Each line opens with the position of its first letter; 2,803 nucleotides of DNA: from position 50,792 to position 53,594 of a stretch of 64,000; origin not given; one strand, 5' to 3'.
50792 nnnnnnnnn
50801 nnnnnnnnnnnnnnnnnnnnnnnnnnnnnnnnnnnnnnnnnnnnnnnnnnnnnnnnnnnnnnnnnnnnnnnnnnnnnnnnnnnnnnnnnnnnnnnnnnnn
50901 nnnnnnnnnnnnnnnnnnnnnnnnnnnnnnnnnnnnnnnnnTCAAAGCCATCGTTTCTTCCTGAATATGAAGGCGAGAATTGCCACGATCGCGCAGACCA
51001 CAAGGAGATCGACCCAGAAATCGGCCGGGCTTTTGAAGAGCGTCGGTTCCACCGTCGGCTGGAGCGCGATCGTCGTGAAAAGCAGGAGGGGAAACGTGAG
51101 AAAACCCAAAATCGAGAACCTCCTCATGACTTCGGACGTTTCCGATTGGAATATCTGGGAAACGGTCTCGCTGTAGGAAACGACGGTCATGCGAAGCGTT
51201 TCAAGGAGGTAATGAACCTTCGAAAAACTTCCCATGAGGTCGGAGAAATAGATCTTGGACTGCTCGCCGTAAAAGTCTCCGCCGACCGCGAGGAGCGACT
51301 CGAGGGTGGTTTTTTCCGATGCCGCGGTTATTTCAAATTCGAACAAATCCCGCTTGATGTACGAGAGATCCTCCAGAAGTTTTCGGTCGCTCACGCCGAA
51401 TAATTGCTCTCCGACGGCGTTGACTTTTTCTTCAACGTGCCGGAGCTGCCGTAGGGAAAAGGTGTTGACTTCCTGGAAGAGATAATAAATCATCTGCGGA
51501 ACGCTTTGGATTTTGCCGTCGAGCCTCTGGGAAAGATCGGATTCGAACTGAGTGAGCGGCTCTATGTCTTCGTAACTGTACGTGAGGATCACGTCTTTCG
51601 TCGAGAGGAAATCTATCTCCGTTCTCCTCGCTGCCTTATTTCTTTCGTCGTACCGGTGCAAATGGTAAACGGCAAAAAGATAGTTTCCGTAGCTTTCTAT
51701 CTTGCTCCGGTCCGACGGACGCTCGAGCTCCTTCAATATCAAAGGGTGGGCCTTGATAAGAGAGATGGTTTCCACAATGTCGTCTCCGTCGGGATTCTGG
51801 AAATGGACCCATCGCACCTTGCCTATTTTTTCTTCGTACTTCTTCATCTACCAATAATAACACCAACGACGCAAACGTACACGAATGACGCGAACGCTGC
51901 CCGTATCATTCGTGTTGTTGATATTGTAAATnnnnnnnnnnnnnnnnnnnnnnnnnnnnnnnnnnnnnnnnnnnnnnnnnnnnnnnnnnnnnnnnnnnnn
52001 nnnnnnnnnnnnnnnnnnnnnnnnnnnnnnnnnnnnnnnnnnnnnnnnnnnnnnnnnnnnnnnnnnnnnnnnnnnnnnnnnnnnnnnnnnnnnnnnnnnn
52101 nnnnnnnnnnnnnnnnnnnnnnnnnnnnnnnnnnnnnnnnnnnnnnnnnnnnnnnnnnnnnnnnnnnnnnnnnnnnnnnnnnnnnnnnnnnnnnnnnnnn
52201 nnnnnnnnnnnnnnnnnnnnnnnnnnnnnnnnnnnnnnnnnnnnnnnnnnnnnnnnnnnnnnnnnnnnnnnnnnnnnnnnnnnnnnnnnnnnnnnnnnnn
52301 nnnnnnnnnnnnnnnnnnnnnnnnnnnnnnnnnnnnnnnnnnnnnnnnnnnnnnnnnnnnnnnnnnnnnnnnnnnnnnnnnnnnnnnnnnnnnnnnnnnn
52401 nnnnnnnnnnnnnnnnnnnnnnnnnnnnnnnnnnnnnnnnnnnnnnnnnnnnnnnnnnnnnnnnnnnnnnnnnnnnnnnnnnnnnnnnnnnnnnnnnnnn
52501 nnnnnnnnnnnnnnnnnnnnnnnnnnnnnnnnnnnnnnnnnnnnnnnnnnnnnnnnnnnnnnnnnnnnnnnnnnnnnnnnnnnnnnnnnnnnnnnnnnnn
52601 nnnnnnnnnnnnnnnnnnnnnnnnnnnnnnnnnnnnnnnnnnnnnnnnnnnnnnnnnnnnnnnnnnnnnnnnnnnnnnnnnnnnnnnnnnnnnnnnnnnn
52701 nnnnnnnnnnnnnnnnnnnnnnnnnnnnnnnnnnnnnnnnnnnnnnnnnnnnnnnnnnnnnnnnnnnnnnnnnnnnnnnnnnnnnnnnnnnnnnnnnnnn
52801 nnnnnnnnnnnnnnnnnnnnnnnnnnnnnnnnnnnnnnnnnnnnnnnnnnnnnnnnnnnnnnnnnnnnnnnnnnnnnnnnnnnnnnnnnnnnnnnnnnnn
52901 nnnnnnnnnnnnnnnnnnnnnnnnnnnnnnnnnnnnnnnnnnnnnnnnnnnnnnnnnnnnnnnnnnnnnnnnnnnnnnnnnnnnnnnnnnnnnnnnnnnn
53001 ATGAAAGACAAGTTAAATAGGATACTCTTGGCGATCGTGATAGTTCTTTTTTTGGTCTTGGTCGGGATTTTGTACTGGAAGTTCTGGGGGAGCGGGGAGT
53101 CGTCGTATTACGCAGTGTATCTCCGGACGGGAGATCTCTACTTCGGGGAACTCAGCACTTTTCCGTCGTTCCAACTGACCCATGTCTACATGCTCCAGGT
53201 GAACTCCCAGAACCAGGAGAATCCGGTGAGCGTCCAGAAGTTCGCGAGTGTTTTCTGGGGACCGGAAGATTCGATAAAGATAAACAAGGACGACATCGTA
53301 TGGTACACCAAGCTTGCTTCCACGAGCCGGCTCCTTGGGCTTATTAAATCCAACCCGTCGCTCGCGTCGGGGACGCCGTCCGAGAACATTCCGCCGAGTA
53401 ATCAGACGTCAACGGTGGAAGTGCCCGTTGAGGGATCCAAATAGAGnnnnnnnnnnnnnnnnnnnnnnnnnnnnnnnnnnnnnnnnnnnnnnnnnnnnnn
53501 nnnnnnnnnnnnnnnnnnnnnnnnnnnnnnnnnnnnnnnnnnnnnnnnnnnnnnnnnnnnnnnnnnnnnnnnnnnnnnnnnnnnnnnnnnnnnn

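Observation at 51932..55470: Second, divergent pilus-like module adjacent to a GW-repeat secreted protein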

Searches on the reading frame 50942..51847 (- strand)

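Call 4: search_protein_families(library=pfam, proteins=[window:50942-51847:-], max_evalue=1)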
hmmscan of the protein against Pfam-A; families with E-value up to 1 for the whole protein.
window:50942-51847:- (301 aa): 2 families
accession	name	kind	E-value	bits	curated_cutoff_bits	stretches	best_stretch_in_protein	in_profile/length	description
PF01544.23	CorA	-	4.3e-34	118.6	27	1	10-296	3-290/292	CorA-like Mg2+ transporter protein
PF20990.2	DUF2207_C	-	0.018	15.2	33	1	214-297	103-186/247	Predicted membrane protein (DUF2207) C-terminal domain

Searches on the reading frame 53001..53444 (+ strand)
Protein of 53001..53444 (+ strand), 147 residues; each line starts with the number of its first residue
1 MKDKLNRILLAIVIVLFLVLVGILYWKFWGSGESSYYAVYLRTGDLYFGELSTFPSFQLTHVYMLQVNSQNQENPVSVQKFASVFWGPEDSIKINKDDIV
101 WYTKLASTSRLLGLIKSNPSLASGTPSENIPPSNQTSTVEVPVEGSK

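Call 4: search_protein_families(library=pfam, proteins=[window:53001-53444:+], max_evalue=1)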
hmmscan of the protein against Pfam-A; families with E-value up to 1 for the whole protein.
window:53001-53444:+ (147 aa): 1 family
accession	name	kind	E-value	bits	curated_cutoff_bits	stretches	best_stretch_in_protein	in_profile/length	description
PF05545.16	FixQ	-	0.22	12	29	1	12-32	14-34/49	Cbb3-type cytochrome oxidase component FixQ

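Call 5: search_protein_families(library=ncbifam, proteins=[window:53001-53444:+], max_evalue=1)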
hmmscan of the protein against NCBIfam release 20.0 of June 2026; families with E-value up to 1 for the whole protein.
window:53001-53444:+ (147 aa): 1 family
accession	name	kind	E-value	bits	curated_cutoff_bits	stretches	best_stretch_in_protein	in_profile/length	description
NF033218.1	anchor_AmaP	equivalog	0.049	13.4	55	1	4-32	3-31/166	alkaline shock response membrane anchor protein AmaP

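Call 27: find_homologous_proteins(query=window:53001-53444:+)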
Query window:53001-53444:+ (147 aa): 140 proteins with E <= 0.001 among 187 candidates; the best 120 are listed.
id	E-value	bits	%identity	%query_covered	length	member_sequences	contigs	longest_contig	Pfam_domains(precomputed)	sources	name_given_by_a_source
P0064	2.3e-91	321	100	100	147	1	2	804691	-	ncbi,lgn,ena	-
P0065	1.3e-55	205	68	94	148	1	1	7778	-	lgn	-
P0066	5.2e-55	203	69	94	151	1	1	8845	-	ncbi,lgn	-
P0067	3.5e-54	201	66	93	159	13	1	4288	-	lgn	-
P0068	7.4e-54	200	69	93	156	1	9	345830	-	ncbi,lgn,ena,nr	ncbi:hypothetical protein M1506_03275 [Patescibacteria group bacterium]|nr:hypothetical protein [Pat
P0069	6.5e-53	197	70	73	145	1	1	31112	-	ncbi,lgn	-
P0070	8.0e-53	196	60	99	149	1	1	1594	-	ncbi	-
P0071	3.2e-51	191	64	99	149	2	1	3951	-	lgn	-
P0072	5.0e-51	190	69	72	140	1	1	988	-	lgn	-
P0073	7.7e-51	190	72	68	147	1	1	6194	-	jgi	jgi:hypothetical protein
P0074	1.7e-50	189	60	99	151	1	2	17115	-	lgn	-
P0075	2.1e-50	188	64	90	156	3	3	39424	-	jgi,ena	-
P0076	3.5e-50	188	68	72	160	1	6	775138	-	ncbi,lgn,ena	-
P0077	6.1e-50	187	65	79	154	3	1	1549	-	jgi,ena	-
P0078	7.8e-50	187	65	79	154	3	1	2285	-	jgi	jgi:hypothetical protein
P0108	2.3e-44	169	56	90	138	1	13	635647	-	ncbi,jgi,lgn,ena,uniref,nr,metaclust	ncbi:MAG: hypothetical protein UY23_C0001G0318 [Candidatus Jorgensenbacteria bacterium GW2011_GWA1_4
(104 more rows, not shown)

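Call 38: predict_structure(alignment_id=A4)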
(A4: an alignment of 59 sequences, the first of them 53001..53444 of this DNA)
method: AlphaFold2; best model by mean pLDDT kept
length: 147 residues; sequences in the alignment: 59
mean_pLDDT: 81.9   pTM: 0.60
mean pLDDT of the five models: 81.9, 81.3, 81.0, 80.6, 77.8
residues with pLDDT >= 90: 63; 70-90: 54; 50-70: 20; < 50: 10
segments of 3 or more residues with pLDDT < 50: 124-131
pLDDT, mean of each block of 10 residues (from residue 1): 89 98 88 84 94 92 86 81 75 94 92 85 49 52 62
secondary structure, 60 per line:
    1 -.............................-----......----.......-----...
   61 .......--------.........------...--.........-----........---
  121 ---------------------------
elements in order: H2-30 E36-41 E46-52 E58-67 E76-80 H81-84 E91-93 E99-104 H110-117

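Call 48: search_solved_structures(query=A4, max_evalue=10)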
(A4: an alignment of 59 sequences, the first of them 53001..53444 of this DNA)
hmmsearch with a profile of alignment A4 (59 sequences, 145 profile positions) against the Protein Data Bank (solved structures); distinct sequences matched with E-value up to 10: 1.
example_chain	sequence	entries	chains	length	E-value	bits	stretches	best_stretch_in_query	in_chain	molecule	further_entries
1h31_A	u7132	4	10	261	2.4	11.1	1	30-62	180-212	DIHEME CYTOCHROME C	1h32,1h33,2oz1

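Call 63: find_encoding_contigs(protein=P0108, flank=10000, max_places=2)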
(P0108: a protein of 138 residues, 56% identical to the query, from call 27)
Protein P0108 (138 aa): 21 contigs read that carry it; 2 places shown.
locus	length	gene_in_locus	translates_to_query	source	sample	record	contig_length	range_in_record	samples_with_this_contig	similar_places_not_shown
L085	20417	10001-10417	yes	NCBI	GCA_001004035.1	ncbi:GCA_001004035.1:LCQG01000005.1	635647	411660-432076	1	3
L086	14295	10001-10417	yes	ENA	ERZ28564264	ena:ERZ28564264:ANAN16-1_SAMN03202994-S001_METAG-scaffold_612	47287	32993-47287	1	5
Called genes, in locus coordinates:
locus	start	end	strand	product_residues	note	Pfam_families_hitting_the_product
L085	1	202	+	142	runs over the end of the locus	-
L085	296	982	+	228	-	PF20143:NAD_kinase_C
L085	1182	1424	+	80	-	-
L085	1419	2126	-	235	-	PF02811:PHP (weak), PF13263:PHP_C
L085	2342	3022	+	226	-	PF05552:MS_channel_1st_1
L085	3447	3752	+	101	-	PF00829:Ribosomal_L21p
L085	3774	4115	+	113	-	PF05635:23S_rRNA_IVP, PF22296:bAvd (weak)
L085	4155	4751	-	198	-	PF21176:RecR_HhH, PF01751:Toprim (weak), PF13662:Toprim_4, PF21175:RecR_C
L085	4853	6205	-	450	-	PF00772:DnaB, PF13481:AAA_25, PF03796:DnaB_C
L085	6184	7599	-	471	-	PF00133:tRNA-synt_1 (faint), PF01406:tRNA-synt_1e, PF09334:tRNA-synt_1g (weak)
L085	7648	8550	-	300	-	PF01544:CorA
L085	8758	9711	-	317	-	-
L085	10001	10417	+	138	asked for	-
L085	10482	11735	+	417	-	PF00932:LTD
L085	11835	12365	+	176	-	PF13473:Cupredoxin_1 (weak)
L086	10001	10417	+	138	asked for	-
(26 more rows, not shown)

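Call 81: search_protein_families(library=phrogs, proteins=[window:53001-53444:+], max_evalue=0.01)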
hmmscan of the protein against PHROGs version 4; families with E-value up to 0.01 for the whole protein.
window:53001-53444:+ (147 aa): 0 families
